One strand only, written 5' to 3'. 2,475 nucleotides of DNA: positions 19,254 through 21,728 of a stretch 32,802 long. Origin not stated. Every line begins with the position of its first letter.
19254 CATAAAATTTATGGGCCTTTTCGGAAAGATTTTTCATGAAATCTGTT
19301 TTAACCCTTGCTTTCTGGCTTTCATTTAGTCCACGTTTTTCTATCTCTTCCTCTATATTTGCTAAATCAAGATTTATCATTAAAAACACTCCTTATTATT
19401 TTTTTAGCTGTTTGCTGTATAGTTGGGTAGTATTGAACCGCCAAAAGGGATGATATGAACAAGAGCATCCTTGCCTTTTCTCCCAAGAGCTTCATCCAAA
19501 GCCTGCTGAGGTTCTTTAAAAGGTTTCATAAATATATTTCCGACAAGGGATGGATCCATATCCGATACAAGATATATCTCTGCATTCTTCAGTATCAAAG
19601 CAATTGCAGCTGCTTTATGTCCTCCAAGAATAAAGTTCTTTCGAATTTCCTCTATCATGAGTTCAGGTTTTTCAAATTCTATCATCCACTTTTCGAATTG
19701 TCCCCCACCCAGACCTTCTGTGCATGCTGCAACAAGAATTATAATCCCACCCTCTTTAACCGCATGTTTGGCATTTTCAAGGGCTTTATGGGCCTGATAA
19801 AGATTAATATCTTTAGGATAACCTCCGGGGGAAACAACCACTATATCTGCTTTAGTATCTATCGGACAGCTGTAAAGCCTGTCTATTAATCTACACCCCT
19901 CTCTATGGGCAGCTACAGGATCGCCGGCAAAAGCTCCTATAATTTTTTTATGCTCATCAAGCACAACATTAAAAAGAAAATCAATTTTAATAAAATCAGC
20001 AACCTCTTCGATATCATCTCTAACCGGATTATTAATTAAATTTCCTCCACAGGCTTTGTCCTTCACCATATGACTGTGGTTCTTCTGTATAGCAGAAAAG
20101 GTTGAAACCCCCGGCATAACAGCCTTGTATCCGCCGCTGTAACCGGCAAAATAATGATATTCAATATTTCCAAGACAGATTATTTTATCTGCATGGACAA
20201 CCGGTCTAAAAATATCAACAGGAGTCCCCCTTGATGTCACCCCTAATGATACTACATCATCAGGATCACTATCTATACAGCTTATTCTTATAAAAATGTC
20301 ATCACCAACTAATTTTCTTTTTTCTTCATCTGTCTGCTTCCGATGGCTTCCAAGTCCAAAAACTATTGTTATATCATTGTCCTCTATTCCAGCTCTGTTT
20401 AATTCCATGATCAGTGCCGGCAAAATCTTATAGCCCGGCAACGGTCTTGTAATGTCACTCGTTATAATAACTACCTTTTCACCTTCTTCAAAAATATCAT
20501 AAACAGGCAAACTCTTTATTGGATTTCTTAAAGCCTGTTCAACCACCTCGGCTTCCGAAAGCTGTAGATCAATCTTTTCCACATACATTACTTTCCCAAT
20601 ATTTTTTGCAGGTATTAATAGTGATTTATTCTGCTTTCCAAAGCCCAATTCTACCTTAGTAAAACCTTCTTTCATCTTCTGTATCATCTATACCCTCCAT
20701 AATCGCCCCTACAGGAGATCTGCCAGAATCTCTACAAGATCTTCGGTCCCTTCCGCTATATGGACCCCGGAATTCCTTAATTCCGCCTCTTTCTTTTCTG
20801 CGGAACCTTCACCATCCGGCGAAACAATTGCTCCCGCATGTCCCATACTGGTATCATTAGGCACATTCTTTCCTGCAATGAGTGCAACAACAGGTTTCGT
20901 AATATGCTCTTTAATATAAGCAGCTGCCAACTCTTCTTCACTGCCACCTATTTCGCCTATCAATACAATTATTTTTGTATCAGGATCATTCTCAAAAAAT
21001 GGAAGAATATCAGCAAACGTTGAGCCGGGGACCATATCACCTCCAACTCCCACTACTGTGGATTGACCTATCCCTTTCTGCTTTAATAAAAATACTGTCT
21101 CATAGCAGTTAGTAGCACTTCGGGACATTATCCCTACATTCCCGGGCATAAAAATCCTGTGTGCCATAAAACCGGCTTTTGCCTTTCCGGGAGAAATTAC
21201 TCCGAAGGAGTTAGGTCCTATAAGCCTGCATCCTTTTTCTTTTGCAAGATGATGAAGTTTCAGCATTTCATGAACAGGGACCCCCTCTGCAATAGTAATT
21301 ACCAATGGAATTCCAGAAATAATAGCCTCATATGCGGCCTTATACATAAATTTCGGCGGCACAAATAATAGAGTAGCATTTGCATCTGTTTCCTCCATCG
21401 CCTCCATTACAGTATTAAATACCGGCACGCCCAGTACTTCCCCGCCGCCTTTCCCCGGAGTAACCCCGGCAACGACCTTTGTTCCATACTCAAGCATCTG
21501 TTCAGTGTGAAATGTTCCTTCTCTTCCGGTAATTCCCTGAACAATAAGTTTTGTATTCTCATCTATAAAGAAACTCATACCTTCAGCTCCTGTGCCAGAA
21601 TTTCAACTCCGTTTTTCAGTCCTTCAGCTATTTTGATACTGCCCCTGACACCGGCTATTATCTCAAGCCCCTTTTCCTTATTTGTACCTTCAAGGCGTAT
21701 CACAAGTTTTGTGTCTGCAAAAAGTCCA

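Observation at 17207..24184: Operon coupling a SucD-type acylating aldehyde dehydrogenase, an SCS-like ligase, a LarA racemase and malic enzyme: candidate ATP-yielding C4 semialdehyde-to-pyruvate pathway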

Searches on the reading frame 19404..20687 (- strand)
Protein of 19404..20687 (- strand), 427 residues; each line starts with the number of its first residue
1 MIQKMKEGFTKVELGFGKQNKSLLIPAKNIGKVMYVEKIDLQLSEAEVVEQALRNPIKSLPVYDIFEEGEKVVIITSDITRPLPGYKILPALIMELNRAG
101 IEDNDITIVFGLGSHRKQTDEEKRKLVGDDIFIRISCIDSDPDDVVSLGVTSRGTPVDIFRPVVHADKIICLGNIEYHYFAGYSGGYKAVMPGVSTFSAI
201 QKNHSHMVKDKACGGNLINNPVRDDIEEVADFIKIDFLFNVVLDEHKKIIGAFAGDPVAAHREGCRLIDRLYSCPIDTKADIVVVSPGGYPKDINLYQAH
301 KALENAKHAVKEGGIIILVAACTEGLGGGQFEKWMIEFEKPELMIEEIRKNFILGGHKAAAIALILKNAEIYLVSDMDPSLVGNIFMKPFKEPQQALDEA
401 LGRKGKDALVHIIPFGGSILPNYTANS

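Call 5: search_protein_families(library=pfam, proteins=[window:19404-20687:-])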
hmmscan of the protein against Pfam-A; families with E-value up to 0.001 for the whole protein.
window:19404-20687:- (427 aa): 3 families
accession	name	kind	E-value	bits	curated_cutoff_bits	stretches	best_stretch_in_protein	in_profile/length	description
PF09861.14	Lar_N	-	2.9e-66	223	23.3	1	16-211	1-199/204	Lactate racemase N-terminal domain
PF21113.2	LarA_C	-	3.2e-27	95.8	25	1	278-419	4-150/152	Lactate racemase C-terminal domain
PF04015.17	DUF362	-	0.00057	20.4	24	1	136-238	69-160/200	Domain of unknown function (DUF362)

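Call 6: search_protein_families(library=ncbifam, proteins=[window:19404-20687:-])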
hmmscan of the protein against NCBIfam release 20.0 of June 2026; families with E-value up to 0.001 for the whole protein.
window:19404-20687:- (427 aa): 6 families
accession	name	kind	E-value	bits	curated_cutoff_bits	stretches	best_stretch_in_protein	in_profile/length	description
NF052593.1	NPN_racem_MAR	equivalog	9.7e-165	548.1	500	1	12-422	1-414/415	nickel-dependent malate racemase, LarAH6 family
NF052525.1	NPN_LarAH10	equivalog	5.3e-118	394.4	540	1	11-421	2-425/426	NPN-dependent 2-hydroxyacid racemase, LarAH10 family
NF052595.1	NPN_LarAH5_MAR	equivalog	2.7e-113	379.1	462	1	13-421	2-413/415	nickel-dependent malate racemase, LarAH5 family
NF033504.2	Ni_dep_LarA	equivalog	3.5e-103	345.6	460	1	11-419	1-419/422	nickel-dependent lactate racemase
NF052592.1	LarAH_14_15_16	equivalog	7.9e-20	70.7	740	1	32-207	30-213/520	NPN-dependent hydroxyacid isomerase, LarAH14/15/16 family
NF052594.1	NPN_18_hexonate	equivalog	2.1e-06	26.7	500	1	49-327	6-300/411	nickel-dependent putative hexonate epimerase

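Call 42: search_solved_structures(query=window:19404-20687:-, max_evalue=1e-10, show_alignments=1)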
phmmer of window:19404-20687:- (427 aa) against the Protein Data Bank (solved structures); distinct sequences matched with E-value up to 1e-10: 9.
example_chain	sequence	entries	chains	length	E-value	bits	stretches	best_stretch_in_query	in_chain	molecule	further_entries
6d6z_A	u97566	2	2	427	2e-124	418.9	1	8-422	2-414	Malate racemase Mar2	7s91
8ezf_B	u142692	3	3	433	1.4e-67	231.6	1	37-420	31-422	Lactate racemase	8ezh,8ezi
6c1w_A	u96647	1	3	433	1.7e-67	231.3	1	37-420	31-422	Lactate racemase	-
5huq_A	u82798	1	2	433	1.8e-67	231.3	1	37-420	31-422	Lactate racemization operon protein LarA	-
2yjg_A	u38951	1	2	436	4.9e-64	219.9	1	11-421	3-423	LACTATE RACEMASE APOPROTEIN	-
9eid_A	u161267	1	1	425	5.6e-53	183.5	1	14-421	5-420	A broad-substrate spectrum lactate racemase A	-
9eia_A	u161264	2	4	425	6.6e-53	183.3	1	40-421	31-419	A broad-substrate spectrum lactate racemase A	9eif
9q2u_A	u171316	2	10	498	1.7e-16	63.3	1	49-230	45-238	Lactate racemase A | LarA-like nickel-pincer nucleotide cofactor-utilizing enzyme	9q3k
9q3j_A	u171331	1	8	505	4.2e-15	58.7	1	24-269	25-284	DUF2088 domain-containing protein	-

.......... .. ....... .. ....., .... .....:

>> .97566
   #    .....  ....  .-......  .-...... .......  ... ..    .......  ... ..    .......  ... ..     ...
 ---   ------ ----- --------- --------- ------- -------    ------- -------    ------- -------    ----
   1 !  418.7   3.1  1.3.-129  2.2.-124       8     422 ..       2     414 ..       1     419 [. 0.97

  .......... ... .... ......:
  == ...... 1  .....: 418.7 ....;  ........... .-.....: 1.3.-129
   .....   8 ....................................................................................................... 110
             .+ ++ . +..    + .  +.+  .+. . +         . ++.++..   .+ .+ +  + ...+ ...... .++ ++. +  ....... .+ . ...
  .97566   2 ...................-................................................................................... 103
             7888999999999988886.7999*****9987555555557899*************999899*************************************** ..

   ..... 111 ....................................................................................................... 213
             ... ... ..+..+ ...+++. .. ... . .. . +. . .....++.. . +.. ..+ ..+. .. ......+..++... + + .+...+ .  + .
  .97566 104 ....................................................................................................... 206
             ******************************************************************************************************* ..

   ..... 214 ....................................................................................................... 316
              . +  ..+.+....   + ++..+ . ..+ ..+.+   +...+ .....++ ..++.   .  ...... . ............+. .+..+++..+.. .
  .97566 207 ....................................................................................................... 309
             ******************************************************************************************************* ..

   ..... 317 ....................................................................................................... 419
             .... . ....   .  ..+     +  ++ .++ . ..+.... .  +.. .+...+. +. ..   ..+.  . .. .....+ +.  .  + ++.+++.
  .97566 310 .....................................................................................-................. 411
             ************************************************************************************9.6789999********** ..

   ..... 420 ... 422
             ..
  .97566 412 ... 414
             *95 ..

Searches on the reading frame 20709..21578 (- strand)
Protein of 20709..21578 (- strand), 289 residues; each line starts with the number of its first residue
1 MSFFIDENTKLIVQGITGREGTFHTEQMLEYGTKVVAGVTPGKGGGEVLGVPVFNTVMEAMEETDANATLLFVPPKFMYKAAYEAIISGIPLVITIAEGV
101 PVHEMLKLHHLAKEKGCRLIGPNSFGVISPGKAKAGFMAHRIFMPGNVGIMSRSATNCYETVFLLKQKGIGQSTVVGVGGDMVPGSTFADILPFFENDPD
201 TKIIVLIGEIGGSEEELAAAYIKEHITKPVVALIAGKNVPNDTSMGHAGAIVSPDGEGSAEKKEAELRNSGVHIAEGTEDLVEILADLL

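Call 5: search_protein_families(library=pfam, proteins=[window:20709-21578:-])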
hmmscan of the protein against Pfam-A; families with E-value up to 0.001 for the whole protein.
window:20709-21578:- (289 aa): 4 families
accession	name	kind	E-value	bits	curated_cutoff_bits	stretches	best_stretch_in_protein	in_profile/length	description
PF02629.25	CoA_binding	-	1.2e-26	93.7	22.3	1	6-99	1-97/97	CoA binding domain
PF00549.24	Ligase_CoA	-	6.1e-20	72.1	24.5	1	151-266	1-122/128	CoA-ligase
PF13607.11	Succ_CoA_lig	-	1.1e-13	51.6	27.4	1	145-285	1-135/138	Succinyl-CoA ligase like flavodoxin domain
PF13380.12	CoA_binding_2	-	2.9e-05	24.9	22.8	1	19-128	14-114/116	CoA binding domain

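Call 6: search_protein_families(library=ncbifam, proteins=[window:20709-21578:-])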
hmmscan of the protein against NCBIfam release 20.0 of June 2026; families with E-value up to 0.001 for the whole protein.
window:20709-21578:- (289 aa): 7 families
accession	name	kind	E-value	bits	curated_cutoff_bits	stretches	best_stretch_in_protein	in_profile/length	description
TIGR01019.1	sucCoAalpha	subfamily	1.9e-111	372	353.2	1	4-289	2-286/286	succinate--CoA ligase subunit alpha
NF004230.0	PRK05678.1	equivalog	2.3e-110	368.4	336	1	1-288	1-287/291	succinate--CoA ligase subunit alpha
TIGR02717.1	AcCoA-syn-alpha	equivalog_domain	2.9e-25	88.9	567.15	1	38-284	41-283/447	acetate--CoA ligase alpha subunit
NF045494.1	AcCoALig_Archglob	equivalog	2.4e-13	49.3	1200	1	46-282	264-495/665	acetate--CoA ligase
NF045493.1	HydDutCoALig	equivalog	2.5e-12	46.2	1300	1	107-283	113-287/698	4-hydroxybutyrate--CoA ligase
NF004760.0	PRK06091.1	subfamily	1.2e-10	40.6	433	1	60-240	111-292/555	acyl-CoA synthetase FdrA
NF045492.1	HydPropCoALig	equivalog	2.6e-06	26.1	1300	1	106-283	358-533/700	3-hydroxypropionate--CoA ligase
